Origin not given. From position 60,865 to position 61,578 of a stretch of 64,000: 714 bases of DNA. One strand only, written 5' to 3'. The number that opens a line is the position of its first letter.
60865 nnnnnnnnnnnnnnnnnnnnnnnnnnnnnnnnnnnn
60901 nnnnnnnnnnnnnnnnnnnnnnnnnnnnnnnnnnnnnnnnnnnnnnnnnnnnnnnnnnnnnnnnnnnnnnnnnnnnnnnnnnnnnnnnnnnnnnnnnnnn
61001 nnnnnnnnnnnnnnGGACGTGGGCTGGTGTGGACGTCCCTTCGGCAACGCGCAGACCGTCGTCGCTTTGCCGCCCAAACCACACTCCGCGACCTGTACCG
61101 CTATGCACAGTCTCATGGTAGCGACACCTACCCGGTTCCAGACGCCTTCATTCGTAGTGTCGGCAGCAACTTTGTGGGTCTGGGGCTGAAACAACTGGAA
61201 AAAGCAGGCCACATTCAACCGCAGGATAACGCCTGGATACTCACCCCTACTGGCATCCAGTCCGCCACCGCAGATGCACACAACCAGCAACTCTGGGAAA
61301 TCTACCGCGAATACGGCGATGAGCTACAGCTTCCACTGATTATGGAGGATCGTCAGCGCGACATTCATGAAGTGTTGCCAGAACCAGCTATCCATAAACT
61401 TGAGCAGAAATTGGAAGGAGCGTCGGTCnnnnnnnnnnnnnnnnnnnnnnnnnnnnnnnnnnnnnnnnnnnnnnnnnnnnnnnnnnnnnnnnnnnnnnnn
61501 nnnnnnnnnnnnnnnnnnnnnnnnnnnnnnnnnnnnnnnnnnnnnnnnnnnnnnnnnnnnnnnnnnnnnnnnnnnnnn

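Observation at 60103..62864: Both permeases of the Mn/Zn-type ABC importer carry C-terminal DtxR-like winged-helix domains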

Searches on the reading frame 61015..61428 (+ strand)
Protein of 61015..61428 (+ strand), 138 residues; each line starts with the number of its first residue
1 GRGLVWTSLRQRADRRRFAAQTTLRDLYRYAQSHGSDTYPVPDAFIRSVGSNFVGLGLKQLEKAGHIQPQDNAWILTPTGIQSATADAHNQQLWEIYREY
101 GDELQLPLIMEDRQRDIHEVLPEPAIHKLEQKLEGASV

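Call 5: search_protein_families(library=pfam, proteins=[window:61015-61428:+], max_evalue=10)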
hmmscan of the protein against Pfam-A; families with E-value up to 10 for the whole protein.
seq(138 aa): 0 families

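Call 6: search_solved_structures(query=window:61015-61428:+, max_evalue=10, show_alignments=3)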
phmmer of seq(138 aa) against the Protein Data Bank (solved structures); distinct sequences matched with E-value up to 10: 0.

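Call 15: search_solved_structures(query=A1, max_evalue=10, show_alignments=3)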
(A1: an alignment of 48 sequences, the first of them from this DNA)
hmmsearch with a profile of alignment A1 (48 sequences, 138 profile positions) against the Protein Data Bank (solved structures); distinct sequences matched with E-value up to 10: 6.
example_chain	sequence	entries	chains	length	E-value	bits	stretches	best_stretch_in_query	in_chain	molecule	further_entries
3s5c_B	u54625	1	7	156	0.079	16.1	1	71-122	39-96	LinA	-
2e5k_A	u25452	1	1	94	0.4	13.8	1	16-47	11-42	Suppressor of T-cell receptor signaling 1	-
6fi9_A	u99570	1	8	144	0.56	13.3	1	49-104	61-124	Transcriptional regulator ZitR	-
3a76_A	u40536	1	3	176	0.65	13.1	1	79-121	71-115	Gamma-hexachlorocyclohexane dehydrochlorinase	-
9e71_BU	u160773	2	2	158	1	12.4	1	24-84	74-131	Small ribosomal subunit protein eS19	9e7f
3hrs_A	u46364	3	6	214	1.1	12.4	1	23-133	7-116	Metalloregulator ScaR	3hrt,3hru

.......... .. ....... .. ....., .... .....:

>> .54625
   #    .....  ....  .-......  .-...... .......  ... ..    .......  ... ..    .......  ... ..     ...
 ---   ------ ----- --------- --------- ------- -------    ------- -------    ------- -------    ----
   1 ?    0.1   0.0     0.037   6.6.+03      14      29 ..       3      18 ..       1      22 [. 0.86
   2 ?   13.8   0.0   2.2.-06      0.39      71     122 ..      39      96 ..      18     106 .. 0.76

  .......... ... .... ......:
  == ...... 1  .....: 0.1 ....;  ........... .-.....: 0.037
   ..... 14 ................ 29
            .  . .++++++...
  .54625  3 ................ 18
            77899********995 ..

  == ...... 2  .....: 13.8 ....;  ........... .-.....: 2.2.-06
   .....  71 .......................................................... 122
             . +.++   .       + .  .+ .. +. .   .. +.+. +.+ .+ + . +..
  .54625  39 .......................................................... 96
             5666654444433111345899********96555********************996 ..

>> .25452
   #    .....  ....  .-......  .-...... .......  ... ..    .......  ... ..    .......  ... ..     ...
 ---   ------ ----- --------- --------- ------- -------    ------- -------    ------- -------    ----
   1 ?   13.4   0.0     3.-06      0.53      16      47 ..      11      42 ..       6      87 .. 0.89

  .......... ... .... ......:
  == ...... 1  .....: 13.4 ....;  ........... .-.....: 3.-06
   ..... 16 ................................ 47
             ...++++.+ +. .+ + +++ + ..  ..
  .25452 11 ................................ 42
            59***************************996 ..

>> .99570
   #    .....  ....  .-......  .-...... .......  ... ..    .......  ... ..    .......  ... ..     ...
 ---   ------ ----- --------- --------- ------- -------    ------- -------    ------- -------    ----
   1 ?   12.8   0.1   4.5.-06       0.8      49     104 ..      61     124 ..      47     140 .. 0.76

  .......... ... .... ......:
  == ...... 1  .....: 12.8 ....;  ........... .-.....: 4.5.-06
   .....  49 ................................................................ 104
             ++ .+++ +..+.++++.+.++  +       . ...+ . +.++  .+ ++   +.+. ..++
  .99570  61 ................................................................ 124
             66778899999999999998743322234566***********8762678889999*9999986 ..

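Call 25: predict_structure(alignment_id=A1)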
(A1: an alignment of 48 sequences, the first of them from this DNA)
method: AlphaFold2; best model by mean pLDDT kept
length: 138 residues; sequences in the alignment: 48
mean_pLDDT: 88.2   pTM: 0.74
mean pLDDT of the five models: 88.2, 87.8, 85.6, 84.6, 84.1
residues with pLDDT >= 90: 94; 70-90: 32; 50-70: 12; < 50: 0
segments of 3 or more residues with pLDDT < 50: none
pLDDT, mean of each block of 10 residues (from residue 1): 68 74 93 94 90 89 96 96 94 92 89 86 92 79
secondary structure, 60 per line:
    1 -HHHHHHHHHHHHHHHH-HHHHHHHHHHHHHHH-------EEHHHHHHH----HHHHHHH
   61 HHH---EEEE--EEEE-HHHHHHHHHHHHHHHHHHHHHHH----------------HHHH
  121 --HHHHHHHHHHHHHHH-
elements in order: H2-17 H19-33 H43-49 H54-63 E67-70 E73-76 H78-100 H117-120 H123-137

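Call 28: fold_search(model_id=the predicted structure, library=pdb)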
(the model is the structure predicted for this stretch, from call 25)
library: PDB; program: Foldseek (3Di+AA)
matches with E <= 10: 971; with E <= 0.001: 0
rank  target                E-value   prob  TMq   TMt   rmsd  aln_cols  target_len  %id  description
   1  1xcv                  6.8e-03  1.00  0.50  0.50   5.3       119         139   21  Crystal Structure Of (H79AC102D)Dtxr complexed with Nickel(II) (released 2005-08-16)
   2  8tjj_D                9.4e-03  0.92  0.39  0.20  11.9       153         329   12  SAM-dependent methyltransferase RedM bound to SAM (released 2023-12-13)
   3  1bi2_B                1.4e-02  0.99  0.49  0.49   6.0       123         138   20  STRUCTURE OF APO-AND HOLO-DIPHTHERIA TOXIN REPRESSOR (released 1999-06-22)
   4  1bi3_B                1.7e-02  1.00  0.52  0.53   5.1       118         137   21  STRUCTURE OF APO-AND HOLO-DIPHTHERIA TOXIN REPRESSOR (released 1999-06-22)
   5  1g3s                  1.9e-02  1.00  0.53  0.37   5.0       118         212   21  CYS102SER DTXR (released 2001-10-25)
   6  1g3y                  1.9e-02  0.99  0.51  0.35   5.8       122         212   20  ARG80ALA DTXR (released 2001-10-25)
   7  3glx                  2.4e-02  0.99  0.52  0.37   5.1       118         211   21  Crystal Structure Analysis of the DtxR(E175K) complexed with Ni(II) (released 2009-06-09)
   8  1bi1                  2.8e-02  1.00  0.45  0.31   2.7        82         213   23  STRUCTURE OF APO-AND HOLO-DIPHTHERIA TOXIN REPRESSOR (released 1999-06-22)
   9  1fwz                  3.2e-02  0.99  0.46  0.32   4.3        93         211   22  GLU20ALA DTXR (released 2001-09-25)
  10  2dtr                  3.2e-02  0.99  0.46  0.31   4.0        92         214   22  STRUCTURE OF DIPHTHERIA TOXIN REPRESSOR (released 1997-08-20)
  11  1g3t_A                3.4e-02  0.99  0.46  0.31   4.0        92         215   22  CYS102SER DTXR (released 2001-10-25)
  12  1p92                  3.4e-02  0.99  0.52  0.35   5.8       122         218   21  Crystal Structure of (H79A)DtxR (released 2004-05-25)
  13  7b1y_A                3.6e-02  0.98  0.50  0.50   5.7       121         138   20  DtxR-like iron-dependent regulator IdeR complexed with cobalt and its consensus DNA-binding sequence (released 2021-03-03)
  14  2x4h_B                3.6e-02  0.95  0.43  0.45   6.5       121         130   15  Crystal Structure of the hypothetical protein SSo2273 from Sulfolobus solfataricus (released 2010-07-21)
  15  8tji_B                3.6e-02  0.72  0.36  0.18  11.1       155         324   13  SAM-dependent methyltransferase RedM, apo (released 2023-12-13)
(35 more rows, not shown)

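Call 31: search_protein_representatives(alignment_id=A1)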
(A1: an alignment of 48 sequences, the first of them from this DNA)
Query: 48 sequences, 138 profile positions. Proteins with E-value up to 0.001 (for the whole library): 244; up to 1e-10: 39; up to 1e-30: 8. The best 150 are listed.
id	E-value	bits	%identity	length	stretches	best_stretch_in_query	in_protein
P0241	1.0e-55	203.6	-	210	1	1-134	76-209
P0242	4.7e-49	182.0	-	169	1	1-137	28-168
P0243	8.8e-46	171.4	-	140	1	1-136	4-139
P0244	2.5e-41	157.0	-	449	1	1-133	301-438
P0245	3.1e-39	150.2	-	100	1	39-137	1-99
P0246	3.4e-38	146.9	-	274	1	1-133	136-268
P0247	1.0e-37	145.3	-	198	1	1-131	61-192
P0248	6.2e-31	123.3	-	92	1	48-136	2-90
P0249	2.5e-28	114.9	-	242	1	1-136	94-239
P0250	2.4e-27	111.7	-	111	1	28-133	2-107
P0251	2.8e-27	111.5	-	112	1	33-115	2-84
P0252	2.0e-26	108.8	-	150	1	1-91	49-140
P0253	3.0e-24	101.7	-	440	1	2-133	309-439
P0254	7.3e-24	100.4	-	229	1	37-136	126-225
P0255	2.5e-22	95.5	-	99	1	41-134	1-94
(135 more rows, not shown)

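Call 33: search_protein_families(library=pfam, alignment_id=A3, max_evalue=0.01)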
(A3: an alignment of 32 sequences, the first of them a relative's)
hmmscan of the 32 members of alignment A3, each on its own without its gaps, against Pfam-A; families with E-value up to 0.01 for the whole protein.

A. member 1, P0244 (449 aa): 2 families
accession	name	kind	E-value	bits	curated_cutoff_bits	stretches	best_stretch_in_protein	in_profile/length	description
PF00950.22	ABC-3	-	4.1e-66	223.6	20.1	1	36-297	4-256/258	ABC 3 transport family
PF01032.23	FecCD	-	8.5e-08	32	26.5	1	71-264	80-274/311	FecCD transport family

B. families by the number of members that match (of 32 scanned): 19 families
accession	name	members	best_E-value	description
PF00950.22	ABC-3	31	5.3e-108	ABC 3 transport family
PF01032.23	FecCD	28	9e-11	FecCD transport family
PF02742.21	Fe_dep_repr_C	22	2.6e-27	Iron dependent repressor, metal binding and dimerisation domain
PF01636.29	APH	1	5.3e-08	Phosphotransferase enzyme family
PF03374.19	ANT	1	1.8e-07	Phage antirepressor protein KilAC domain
PF21531.3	Rv2175c_wHTH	1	8.1e-05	DNA-binding protein Rv2175c, wHTH domain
PF25213.1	HVO_A0261_N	1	0.00041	HVO_A0261 N-terminal domain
PF19697.4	Atg11_middle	1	0.00078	Atg11 middle domain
PF03109.22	ABC1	1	0.0012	ABC1 atypical kinase-like domain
PF00771.25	FHIPEP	1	0.0016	FHIPEP family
PF14502.12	HTH_41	1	0.0031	Helix-turn-helix domain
PF14947.12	HTH_45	1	0.0043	Winged helix-turn-helix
PF01399.33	PCI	1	0.0044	PCI domain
PF13384.12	HTH_23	1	0.0056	Homeodomain-like domain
PF11767.14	SET_assoc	1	0.0067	Histone lysine methyltransferase SET associated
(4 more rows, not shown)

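Call 44: find_related_loci(query=window:61015-61428:+, collection=genome_contigs, flank=6000)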
Query seq(138 aa) (138 aa) in genome_contigs; peptide patterns used: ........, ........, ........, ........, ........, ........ (x = any residue, [..] = any of these).
600 stretches matched a pattern (row limit reached: there are more); 27 encode a relative of the query (tblastn E <= 1e-3); 27 distinct loci.
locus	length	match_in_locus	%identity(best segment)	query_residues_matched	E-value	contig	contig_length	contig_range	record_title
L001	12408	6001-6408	71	1-136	5e-65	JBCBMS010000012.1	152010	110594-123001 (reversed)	MAG: Chloroflexota bacterium isolate J06630_15 NODE_12_length_152010_cov_20.367267, whole genome shotgun sequence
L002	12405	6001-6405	71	1-135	3e-59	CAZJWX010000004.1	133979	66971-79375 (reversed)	MAG TPA_asm: uncultured Anaerolineaceae bacterium isolate SRP141376_co5_437 genome assembly, contig: NODE_209_length_133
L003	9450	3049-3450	61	2-135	1e-54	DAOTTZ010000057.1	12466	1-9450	MAG TPA_asm: Anaerolineae bacterium isolate F14_31 k111_4797895, whole genome shotgun sequence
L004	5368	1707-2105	66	2-135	4e-51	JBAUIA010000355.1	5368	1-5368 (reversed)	MAG: Phototrophicaceae bacterium isolate MFD03253_ilm_asm_bin6 k127_181027, whole genome shotgun sequence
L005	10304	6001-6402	62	1-134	8e-51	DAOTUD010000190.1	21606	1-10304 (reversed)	MAG TPA_asm: Anaerolineae bacterium isolate F17_43 k129_935857, whole genome shotgun sequence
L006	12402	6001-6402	62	1-134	1e-49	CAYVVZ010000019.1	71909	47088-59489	MAG TPA_asm: uncultured Anaerolineaceae bacterium isolate SRP141376_co5_126 genome assembly, contig: NODE_768_length_719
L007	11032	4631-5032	56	2-134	2e-47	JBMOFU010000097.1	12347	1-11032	MAG: Phototrophicaceae bacterium isolate Deming_bin.258 contig15117, whole genome shotgun sequence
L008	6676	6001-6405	56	1-135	2e-47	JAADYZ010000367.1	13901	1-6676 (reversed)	MAG: Chloroflexi bacterium isolate TC_71 k99_2047024, whole genome shotgun sequence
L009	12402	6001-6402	55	1-134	2e-46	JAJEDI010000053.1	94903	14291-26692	MAG: Caldilineaceae bacterium isolate jk18xAbins.63 k141_15332, whole genome shotgun sequence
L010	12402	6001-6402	54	1-134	3e-45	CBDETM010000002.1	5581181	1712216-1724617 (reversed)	MAG: Caldilineaceae bacterium isolate 6b64165d-51f0-42fe-9188-3af62e021e19 genome assembly, contig: contig_2, whole geno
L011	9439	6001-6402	55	1-134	2e-45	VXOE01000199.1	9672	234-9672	MAG: Caldilineaceae bacterium SB0662_bin_25 NODE_5505_length_9672_cov_68.918582, whole genome shotgun sequence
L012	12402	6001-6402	54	1-134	5e-45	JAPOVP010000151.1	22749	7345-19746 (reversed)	MAG: Caldilineaceae bacterium isolate COS1_bin_2 NODE_729_length_22749_cov_77.3448, whole genome shotgun sequence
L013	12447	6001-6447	50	1-133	6e-45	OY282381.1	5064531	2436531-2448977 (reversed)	MAG: uncultured Caldilineaceae bacterium genome assembly, chromosome: 1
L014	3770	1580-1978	60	1-133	7e-45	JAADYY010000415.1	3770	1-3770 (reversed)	MAG: Chloroflexi bacterium isolate TC_22 k99_1303305, whole genome shotgun sequence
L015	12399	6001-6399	54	1-133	2e-44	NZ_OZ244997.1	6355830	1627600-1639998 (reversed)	MAG: Candidatus Leptofilum sp. isolate 8ea8b48c-f0bb-4fcd-991e-c07bf3e70e57 chromosome 1, complete sequence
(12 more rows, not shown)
